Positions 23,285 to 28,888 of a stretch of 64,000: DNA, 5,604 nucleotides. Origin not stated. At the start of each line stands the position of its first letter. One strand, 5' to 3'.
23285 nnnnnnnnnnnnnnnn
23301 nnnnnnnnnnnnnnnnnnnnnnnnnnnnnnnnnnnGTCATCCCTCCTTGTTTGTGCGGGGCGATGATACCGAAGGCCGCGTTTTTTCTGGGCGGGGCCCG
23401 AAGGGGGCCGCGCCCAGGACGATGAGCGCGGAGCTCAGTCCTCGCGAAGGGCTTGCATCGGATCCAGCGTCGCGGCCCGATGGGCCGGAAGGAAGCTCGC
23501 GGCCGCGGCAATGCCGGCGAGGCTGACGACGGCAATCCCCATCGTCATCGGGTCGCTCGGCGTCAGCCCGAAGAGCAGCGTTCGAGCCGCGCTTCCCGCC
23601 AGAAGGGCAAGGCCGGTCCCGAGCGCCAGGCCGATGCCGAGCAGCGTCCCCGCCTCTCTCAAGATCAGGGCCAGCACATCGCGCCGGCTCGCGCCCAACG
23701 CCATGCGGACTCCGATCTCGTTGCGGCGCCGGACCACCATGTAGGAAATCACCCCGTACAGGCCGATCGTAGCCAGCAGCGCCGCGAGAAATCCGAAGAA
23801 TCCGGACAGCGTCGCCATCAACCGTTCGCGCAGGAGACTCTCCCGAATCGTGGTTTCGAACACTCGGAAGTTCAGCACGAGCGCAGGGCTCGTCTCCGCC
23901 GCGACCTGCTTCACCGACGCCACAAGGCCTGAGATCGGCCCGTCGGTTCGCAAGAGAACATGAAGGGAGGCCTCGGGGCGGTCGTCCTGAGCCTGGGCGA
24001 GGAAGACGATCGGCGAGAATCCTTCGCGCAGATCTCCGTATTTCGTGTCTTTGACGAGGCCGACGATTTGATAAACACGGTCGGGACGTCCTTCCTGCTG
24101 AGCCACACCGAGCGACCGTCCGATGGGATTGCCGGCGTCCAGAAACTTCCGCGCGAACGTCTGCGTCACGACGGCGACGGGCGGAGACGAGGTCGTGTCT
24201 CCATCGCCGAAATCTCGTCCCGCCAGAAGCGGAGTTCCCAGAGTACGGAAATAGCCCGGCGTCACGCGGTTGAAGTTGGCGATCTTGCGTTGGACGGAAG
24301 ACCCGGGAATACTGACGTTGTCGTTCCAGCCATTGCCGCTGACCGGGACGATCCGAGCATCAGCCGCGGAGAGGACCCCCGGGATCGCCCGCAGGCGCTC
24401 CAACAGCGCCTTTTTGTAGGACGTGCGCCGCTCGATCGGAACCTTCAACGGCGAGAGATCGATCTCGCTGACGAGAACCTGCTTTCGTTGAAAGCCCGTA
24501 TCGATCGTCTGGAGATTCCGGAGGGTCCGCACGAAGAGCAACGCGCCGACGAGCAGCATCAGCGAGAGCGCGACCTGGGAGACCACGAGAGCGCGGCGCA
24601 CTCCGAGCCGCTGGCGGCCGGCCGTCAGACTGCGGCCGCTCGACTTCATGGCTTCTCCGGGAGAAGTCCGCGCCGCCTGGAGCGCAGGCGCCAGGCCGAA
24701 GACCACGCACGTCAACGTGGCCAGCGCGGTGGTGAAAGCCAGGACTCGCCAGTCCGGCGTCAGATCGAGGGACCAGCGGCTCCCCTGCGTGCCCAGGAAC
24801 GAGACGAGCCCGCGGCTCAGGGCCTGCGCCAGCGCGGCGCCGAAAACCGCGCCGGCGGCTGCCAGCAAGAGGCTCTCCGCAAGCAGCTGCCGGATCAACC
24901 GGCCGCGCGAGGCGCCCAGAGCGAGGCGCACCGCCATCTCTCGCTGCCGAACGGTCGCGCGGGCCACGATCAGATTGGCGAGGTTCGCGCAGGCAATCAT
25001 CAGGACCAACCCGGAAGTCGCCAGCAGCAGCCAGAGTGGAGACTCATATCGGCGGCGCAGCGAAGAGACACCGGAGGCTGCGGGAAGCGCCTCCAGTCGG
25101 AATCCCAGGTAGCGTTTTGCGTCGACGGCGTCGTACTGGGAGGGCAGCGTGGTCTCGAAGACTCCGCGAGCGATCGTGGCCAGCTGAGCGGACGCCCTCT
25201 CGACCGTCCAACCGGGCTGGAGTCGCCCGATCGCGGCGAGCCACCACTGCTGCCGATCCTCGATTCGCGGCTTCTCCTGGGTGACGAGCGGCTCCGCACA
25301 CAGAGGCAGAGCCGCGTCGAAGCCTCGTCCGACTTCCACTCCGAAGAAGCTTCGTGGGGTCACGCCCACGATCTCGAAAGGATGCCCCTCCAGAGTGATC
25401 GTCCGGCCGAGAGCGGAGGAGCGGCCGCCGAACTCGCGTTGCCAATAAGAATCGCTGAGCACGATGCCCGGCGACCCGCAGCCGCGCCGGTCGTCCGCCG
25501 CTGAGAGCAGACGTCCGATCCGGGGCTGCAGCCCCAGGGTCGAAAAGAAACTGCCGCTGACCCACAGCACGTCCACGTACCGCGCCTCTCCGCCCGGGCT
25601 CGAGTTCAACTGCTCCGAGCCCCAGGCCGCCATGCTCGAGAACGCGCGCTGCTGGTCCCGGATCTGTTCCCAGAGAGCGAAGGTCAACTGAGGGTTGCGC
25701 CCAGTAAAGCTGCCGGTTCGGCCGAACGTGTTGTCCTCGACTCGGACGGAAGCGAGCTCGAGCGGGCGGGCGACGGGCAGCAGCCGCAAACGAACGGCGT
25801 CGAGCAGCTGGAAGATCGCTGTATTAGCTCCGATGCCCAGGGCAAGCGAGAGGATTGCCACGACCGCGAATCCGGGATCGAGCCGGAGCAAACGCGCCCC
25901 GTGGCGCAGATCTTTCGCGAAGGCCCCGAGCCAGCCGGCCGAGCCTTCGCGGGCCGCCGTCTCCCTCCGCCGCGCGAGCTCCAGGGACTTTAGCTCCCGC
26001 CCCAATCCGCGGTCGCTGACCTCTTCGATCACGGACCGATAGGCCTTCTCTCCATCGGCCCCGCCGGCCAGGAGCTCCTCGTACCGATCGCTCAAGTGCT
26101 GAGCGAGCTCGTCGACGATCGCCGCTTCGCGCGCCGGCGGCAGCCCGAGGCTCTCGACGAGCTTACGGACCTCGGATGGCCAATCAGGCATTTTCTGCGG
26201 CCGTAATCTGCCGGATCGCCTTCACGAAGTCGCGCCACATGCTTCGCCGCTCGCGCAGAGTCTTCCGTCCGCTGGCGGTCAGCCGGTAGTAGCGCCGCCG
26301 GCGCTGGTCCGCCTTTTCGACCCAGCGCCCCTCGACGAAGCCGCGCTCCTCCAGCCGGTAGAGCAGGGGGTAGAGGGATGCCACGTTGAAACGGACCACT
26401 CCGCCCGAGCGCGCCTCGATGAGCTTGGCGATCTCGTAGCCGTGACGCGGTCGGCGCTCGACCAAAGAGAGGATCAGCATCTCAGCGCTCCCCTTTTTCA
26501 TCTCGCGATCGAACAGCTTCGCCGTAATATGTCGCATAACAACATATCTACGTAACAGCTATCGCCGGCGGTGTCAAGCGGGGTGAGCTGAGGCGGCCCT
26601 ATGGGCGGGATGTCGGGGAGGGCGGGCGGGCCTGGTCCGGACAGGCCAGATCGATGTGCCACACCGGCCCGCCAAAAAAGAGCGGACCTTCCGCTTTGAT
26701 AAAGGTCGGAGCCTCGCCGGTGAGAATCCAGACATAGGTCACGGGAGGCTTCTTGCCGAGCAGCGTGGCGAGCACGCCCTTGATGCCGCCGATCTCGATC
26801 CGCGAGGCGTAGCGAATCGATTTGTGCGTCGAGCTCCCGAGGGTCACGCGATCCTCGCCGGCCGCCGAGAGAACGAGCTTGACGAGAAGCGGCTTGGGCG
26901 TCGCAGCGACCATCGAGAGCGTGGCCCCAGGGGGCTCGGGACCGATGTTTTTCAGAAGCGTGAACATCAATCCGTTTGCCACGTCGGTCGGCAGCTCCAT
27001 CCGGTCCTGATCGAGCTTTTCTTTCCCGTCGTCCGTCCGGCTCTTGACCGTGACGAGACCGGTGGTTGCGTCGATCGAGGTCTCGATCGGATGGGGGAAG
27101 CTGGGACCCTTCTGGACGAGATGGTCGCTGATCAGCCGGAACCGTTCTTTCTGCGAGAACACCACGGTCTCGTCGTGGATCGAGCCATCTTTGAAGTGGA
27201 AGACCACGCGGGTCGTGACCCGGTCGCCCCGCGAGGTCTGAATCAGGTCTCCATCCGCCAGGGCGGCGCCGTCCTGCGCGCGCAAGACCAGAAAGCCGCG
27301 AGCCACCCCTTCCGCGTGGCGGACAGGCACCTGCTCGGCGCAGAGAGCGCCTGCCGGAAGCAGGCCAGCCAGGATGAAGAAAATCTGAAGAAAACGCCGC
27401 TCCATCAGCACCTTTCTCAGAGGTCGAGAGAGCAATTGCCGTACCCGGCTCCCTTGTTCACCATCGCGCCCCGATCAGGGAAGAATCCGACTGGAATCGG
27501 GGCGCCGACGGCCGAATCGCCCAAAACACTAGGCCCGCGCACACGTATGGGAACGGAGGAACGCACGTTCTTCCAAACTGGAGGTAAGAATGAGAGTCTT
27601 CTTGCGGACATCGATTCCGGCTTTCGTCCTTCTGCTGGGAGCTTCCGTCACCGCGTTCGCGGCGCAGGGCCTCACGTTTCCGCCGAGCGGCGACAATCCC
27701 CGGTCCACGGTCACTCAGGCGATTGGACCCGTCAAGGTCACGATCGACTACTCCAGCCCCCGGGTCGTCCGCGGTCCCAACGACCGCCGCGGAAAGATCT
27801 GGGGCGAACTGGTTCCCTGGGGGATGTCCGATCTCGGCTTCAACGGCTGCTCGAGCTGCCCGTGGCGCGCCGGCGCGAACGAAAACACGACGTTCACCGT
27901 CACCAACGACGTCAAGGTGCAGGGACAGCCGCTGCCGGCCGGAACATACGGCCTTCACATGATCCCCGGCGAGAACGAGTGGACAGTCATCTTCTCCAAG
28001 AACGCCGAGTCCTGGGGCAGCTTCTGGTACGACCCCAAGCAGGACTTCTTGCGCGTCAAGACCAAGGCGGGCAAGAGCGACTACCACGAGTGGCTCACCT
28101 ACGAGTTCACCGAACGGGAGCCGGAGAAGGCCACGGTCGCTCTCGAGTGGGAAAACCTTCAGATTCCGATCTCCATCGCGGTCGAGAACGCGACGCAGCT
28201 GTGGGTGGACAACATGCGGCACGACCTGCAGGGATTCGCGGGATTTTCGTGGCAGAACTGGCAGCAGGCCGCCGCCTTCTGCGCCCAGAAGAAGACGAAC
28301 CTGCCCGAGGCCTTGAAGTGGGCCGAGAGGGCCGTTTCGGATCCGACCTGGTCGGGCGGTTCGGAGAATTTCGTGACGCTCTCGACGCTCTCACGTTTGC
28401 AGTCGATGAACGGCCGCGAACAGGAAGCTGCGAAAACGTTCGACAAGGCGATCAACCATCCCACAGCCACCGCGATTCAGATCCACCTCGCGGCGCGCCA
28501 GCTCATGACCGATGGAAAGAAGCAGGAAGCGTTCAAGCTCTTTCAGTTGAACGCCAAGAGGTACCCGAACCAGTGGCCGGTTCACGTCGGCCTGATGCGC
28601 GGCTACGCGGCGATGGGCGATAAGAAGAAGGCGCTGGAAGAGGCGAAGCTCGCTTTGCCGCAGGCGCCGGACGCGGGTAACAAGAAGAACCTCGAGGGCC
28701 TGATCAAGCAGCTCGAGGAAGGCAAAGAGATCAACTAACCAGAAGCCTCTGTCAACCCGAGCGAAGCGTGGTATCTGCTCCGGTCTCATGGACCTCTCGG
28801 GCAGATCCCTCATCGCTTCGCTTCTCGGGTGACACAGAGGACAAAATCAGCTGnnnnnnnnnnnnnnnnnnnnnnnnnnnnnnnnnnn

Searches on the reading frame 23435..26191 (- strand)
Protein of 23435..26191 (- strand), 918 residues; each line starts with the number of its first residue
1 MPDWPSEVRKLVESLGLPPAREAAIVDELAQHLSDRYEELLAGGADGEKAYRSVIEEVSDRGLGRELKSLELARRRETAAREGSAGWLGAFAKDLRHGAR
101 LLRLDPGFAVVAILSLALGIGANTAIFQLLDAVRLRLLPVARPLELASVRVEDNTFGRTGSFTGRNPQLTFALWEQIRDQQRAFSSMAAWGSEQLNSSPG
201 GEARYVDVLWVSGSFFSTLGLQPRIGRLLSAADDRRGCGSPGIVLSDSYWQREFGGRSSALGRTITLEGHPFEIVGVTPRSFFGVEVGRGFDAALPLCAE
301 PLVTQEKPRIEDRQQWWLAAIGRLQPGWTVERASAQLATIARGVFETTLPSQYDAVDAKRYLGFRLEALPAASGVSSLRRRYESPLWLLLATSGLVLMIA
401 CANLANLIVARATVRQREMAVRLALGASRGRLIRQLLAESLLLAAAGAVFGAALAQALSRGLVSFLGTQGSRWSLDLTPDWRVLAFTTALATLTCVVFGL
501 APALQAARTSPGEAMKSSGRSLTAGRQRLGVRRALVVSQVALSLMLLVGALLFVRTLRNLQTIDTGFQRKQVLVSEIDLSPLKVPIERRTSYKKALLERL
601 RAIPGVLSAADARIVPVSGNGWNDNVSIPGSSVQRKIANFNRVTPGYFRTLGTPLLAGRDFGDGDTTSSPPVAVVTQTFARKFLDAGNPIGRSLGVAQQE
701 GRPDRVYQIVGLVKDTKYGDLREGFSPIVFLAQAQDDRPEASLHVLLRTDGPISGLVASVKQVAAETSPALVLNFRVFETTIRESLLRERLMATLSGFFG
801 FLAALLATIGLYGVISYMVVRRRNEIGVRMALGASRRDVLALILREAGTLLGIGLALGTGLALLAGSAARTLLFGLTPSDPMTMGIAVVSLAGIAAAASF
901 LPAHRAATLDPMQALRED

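Call 4: search_protein_families(library=pfam, proteins=[window:23435-26191:-], max_evalue=0.001)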
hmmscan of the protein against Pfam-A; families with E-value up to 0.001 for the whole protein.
window:23435-26191:- (918 aa): 2 families
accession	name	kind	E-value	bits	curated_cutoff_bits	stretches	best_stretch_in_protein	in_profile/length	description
PF12704.14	MacB_PCD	-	1.3e-35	124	27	2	110-339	2-206/207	MacB-like periplasmic core domain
PF02687.27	FtsX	-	9.6e-26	90.6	25.5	2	393-511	4-120/120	FtsX-like permease C-terminal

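Call 73: search_protein_families(library=ncbifam, proteins=[window:23435-26191:-], max_evalue=1e-10)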
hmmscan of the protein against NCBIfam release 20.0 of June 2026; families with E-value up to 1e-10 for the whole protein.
window:23435-26191:- (918 aa): 2 families
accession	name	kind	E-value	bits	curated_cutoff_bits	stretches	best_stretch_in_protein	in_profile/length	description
TIGR03434.1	ADOP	subfamily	2.8e-262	872.4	622.3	1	92-918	2-803/803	ADOP family duplicated permease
NF007826.0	PRK10535.1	equivalog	1.1e-22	80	966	0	789-916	515-646/648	macrolide ABC transporter ATP-binding protein/permease MacB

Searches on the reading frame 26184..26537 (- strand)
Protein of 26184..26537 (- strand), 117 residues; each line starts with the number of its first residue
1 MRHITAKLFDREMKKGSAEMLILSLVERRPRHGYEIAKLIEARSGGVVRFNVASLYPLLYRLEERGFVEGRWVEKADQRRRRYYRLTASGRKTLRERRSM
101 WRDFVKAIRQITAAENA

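Call 7: search_protein_families(library=pfam, proteins=[window:26184-26537:-], max_evalue=0.0001)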
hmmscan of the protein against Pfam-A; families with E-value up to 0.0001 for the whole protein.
window:26184-26537:- (117 aa): 1 family
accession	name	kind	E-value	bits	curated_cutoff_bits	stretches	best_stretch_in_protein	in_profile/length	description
PF03551.20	PadR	-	3.8e-26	91.3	27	1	22-96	1-75/75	Transcriptional regulator PadR-like family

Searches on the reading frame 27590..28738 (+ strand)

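Call 7: search_protein_families(library=pfam, proteins=[window:27590-28738:+], max_evalue=0.0001)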
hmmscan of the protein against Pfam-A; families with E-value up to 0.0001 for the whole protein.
window:27590-28738:+ (382 aa): 1 family
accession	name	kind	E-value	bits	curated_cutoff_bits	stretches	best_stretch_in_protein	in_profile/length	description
PF11138.13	DUF2911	-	6.7e-43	146.4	27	1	37-196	2-145/145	Protein of unknown function (DUF2911)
